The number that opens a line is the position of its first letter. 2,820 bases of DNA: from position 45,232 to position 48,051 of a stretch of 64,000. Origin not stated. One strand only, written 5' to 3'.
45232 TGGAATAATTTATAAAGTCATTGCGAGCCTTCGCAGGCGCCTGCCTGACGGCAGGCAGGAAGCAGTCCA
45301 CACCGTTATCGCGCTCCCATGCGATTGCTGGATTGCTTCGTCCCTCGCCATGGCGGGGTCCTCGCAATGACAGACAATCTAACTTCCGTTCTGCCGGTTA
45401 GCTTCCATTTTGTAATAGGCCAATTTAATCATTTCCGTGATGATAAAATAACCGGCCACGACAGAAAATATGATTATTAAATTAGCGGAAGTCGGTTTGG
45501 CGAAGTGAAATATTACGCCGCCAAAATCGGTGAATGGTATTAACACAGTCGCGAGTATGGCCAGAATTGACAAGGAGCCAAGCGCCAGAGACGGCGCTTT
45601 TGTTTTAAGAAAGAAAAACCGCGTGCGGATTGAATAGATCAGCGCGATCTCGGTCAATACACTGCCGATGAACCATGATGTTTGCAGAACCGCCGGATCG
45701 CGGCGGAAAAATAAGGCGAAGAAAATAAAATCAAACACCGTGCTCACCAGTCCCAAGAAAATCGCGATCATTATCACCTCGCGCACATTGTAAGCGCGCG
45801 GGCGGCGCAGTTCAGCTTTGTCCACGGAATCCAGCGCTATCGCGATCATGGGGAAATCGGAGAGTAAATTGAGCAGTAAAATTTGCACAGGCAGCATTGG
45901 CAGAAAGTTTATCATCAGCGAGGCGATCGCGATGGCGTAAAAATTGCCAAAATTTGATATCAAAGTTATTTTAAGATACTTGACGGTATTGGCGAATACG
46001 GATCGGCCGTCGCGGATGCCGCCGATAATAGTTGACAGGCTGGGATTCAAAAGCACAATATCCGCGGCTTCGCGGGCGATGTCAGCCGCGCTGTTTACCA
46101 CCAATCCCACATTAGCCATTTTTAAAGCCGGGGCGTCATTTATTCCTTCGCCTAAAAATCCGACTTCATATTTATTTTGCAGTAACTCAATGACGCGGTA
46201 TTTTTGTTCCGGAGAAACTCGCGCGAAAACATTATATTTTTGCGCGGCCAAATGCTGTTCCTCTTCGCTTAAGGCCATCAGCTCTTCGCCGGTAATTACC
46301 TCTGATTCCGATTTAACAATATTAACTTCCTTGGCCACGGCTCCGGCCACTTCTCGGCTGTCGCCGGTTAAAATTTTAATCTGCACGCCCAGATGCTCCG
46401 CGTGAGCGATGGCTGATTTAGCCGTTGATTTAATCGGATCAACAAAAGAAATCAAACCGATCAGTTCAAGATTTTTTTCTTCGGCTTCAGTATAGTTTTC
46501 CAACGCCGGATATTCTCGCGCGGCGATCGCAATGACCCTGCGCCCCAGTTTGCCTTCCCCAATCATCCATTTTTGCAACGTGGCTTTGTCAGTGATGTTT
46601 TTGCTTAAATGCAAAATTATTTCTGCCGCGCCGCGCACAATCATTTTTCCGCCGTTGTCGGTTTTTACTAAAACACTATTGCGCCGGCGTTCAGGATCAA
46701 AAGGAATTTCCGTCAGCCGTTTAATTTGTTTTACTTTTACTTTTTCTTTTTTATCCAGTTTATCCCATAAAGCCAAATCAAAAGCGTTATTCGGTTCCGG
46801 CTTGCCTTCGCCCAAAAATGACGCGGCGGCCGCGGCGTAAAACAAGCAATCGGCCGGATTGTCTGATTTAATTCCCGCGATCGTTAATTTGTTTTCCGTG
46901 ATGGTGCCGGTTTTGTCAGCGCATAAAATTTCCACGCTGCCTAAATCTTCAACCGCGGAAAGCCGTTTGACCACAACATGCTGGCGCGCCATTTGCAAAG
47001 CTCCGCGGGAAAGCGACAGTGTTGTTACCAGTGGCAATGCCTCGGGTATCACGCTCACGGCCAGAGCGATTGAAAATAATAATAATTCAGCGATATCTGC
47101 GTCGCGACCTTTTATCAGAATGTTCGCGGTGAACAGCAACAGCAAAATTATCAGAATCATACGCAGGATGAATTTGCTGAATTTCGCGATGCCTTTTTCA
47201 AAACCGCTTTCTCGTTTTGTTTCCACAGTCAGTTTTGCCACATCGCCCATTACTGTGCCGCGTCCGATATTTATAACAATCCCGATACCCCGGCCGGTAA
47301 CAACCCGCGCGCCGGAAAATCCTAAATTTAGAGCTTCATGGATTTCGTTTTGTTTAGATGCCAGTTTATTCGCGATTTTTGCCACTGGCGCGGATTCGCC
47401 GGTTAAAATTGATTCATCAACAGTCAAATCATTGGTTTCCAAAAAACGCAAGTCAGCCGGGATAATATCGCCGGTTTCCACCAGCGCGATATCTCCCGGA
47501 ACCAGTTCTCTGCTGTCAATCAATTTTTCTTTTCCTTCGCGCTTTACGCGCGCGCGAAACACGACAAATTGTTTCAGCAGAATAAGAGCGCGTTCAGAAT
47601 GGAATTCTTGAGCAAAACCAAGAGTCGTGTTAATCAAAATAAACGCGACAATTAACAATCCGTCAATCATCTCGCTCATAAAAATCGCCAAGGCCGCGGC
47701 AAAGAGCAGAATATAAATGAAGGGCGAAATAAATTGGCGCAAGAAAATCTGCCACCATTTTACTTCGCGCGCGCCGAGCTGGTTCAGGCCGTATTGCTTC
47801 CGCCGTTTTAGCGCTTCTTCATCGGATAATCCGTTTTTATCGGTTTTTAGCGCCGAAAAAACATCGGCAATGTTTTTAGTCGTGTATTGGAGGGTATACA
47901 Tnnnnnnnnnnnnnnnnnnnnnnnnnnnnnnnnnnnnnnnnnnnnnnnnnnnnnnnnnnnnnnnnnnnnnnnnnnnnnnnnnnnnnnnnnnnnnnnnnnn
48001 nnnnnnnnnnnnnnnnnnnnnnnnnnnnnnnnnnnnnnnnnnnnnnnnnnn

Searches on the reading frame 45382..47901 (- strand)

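Call 86: search_protein_families(library=pfam, proteins=[window:45382-47901:-], max_evalue=0.001)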
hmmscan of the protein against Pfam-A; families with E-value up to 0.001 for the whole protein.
window:45382-47901:- (840 aa): 5 families
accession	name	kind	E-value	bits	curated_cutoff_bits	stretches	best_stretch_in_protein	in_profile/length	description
PF00122.25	E1-E2_ATPase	-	5.5e-42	143.8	28.1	1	116-307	6-181/181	E1-E2 ATPase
PF00690.31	Cation_ATPase_N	-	2.6e-19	69.1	20.4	1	8-71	3-68/69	Cation transporter/ATPase, N-terminus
PF00689.26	Cation_ATPase_C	-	1.3e-18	67.8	27.3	1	666-827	1-174/175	Cation transporting ATPase, C-terminus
PF00702.32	Hydrolase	-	2.9e-11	44.6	26.4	1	329-596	7-190/191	haloacid dehalogenase-like hydrolase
PF13246.12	Cation_ATPase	-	1.6e-06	28.5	21.7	1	386-435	39-90/91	Cation transport ATPase (P-type)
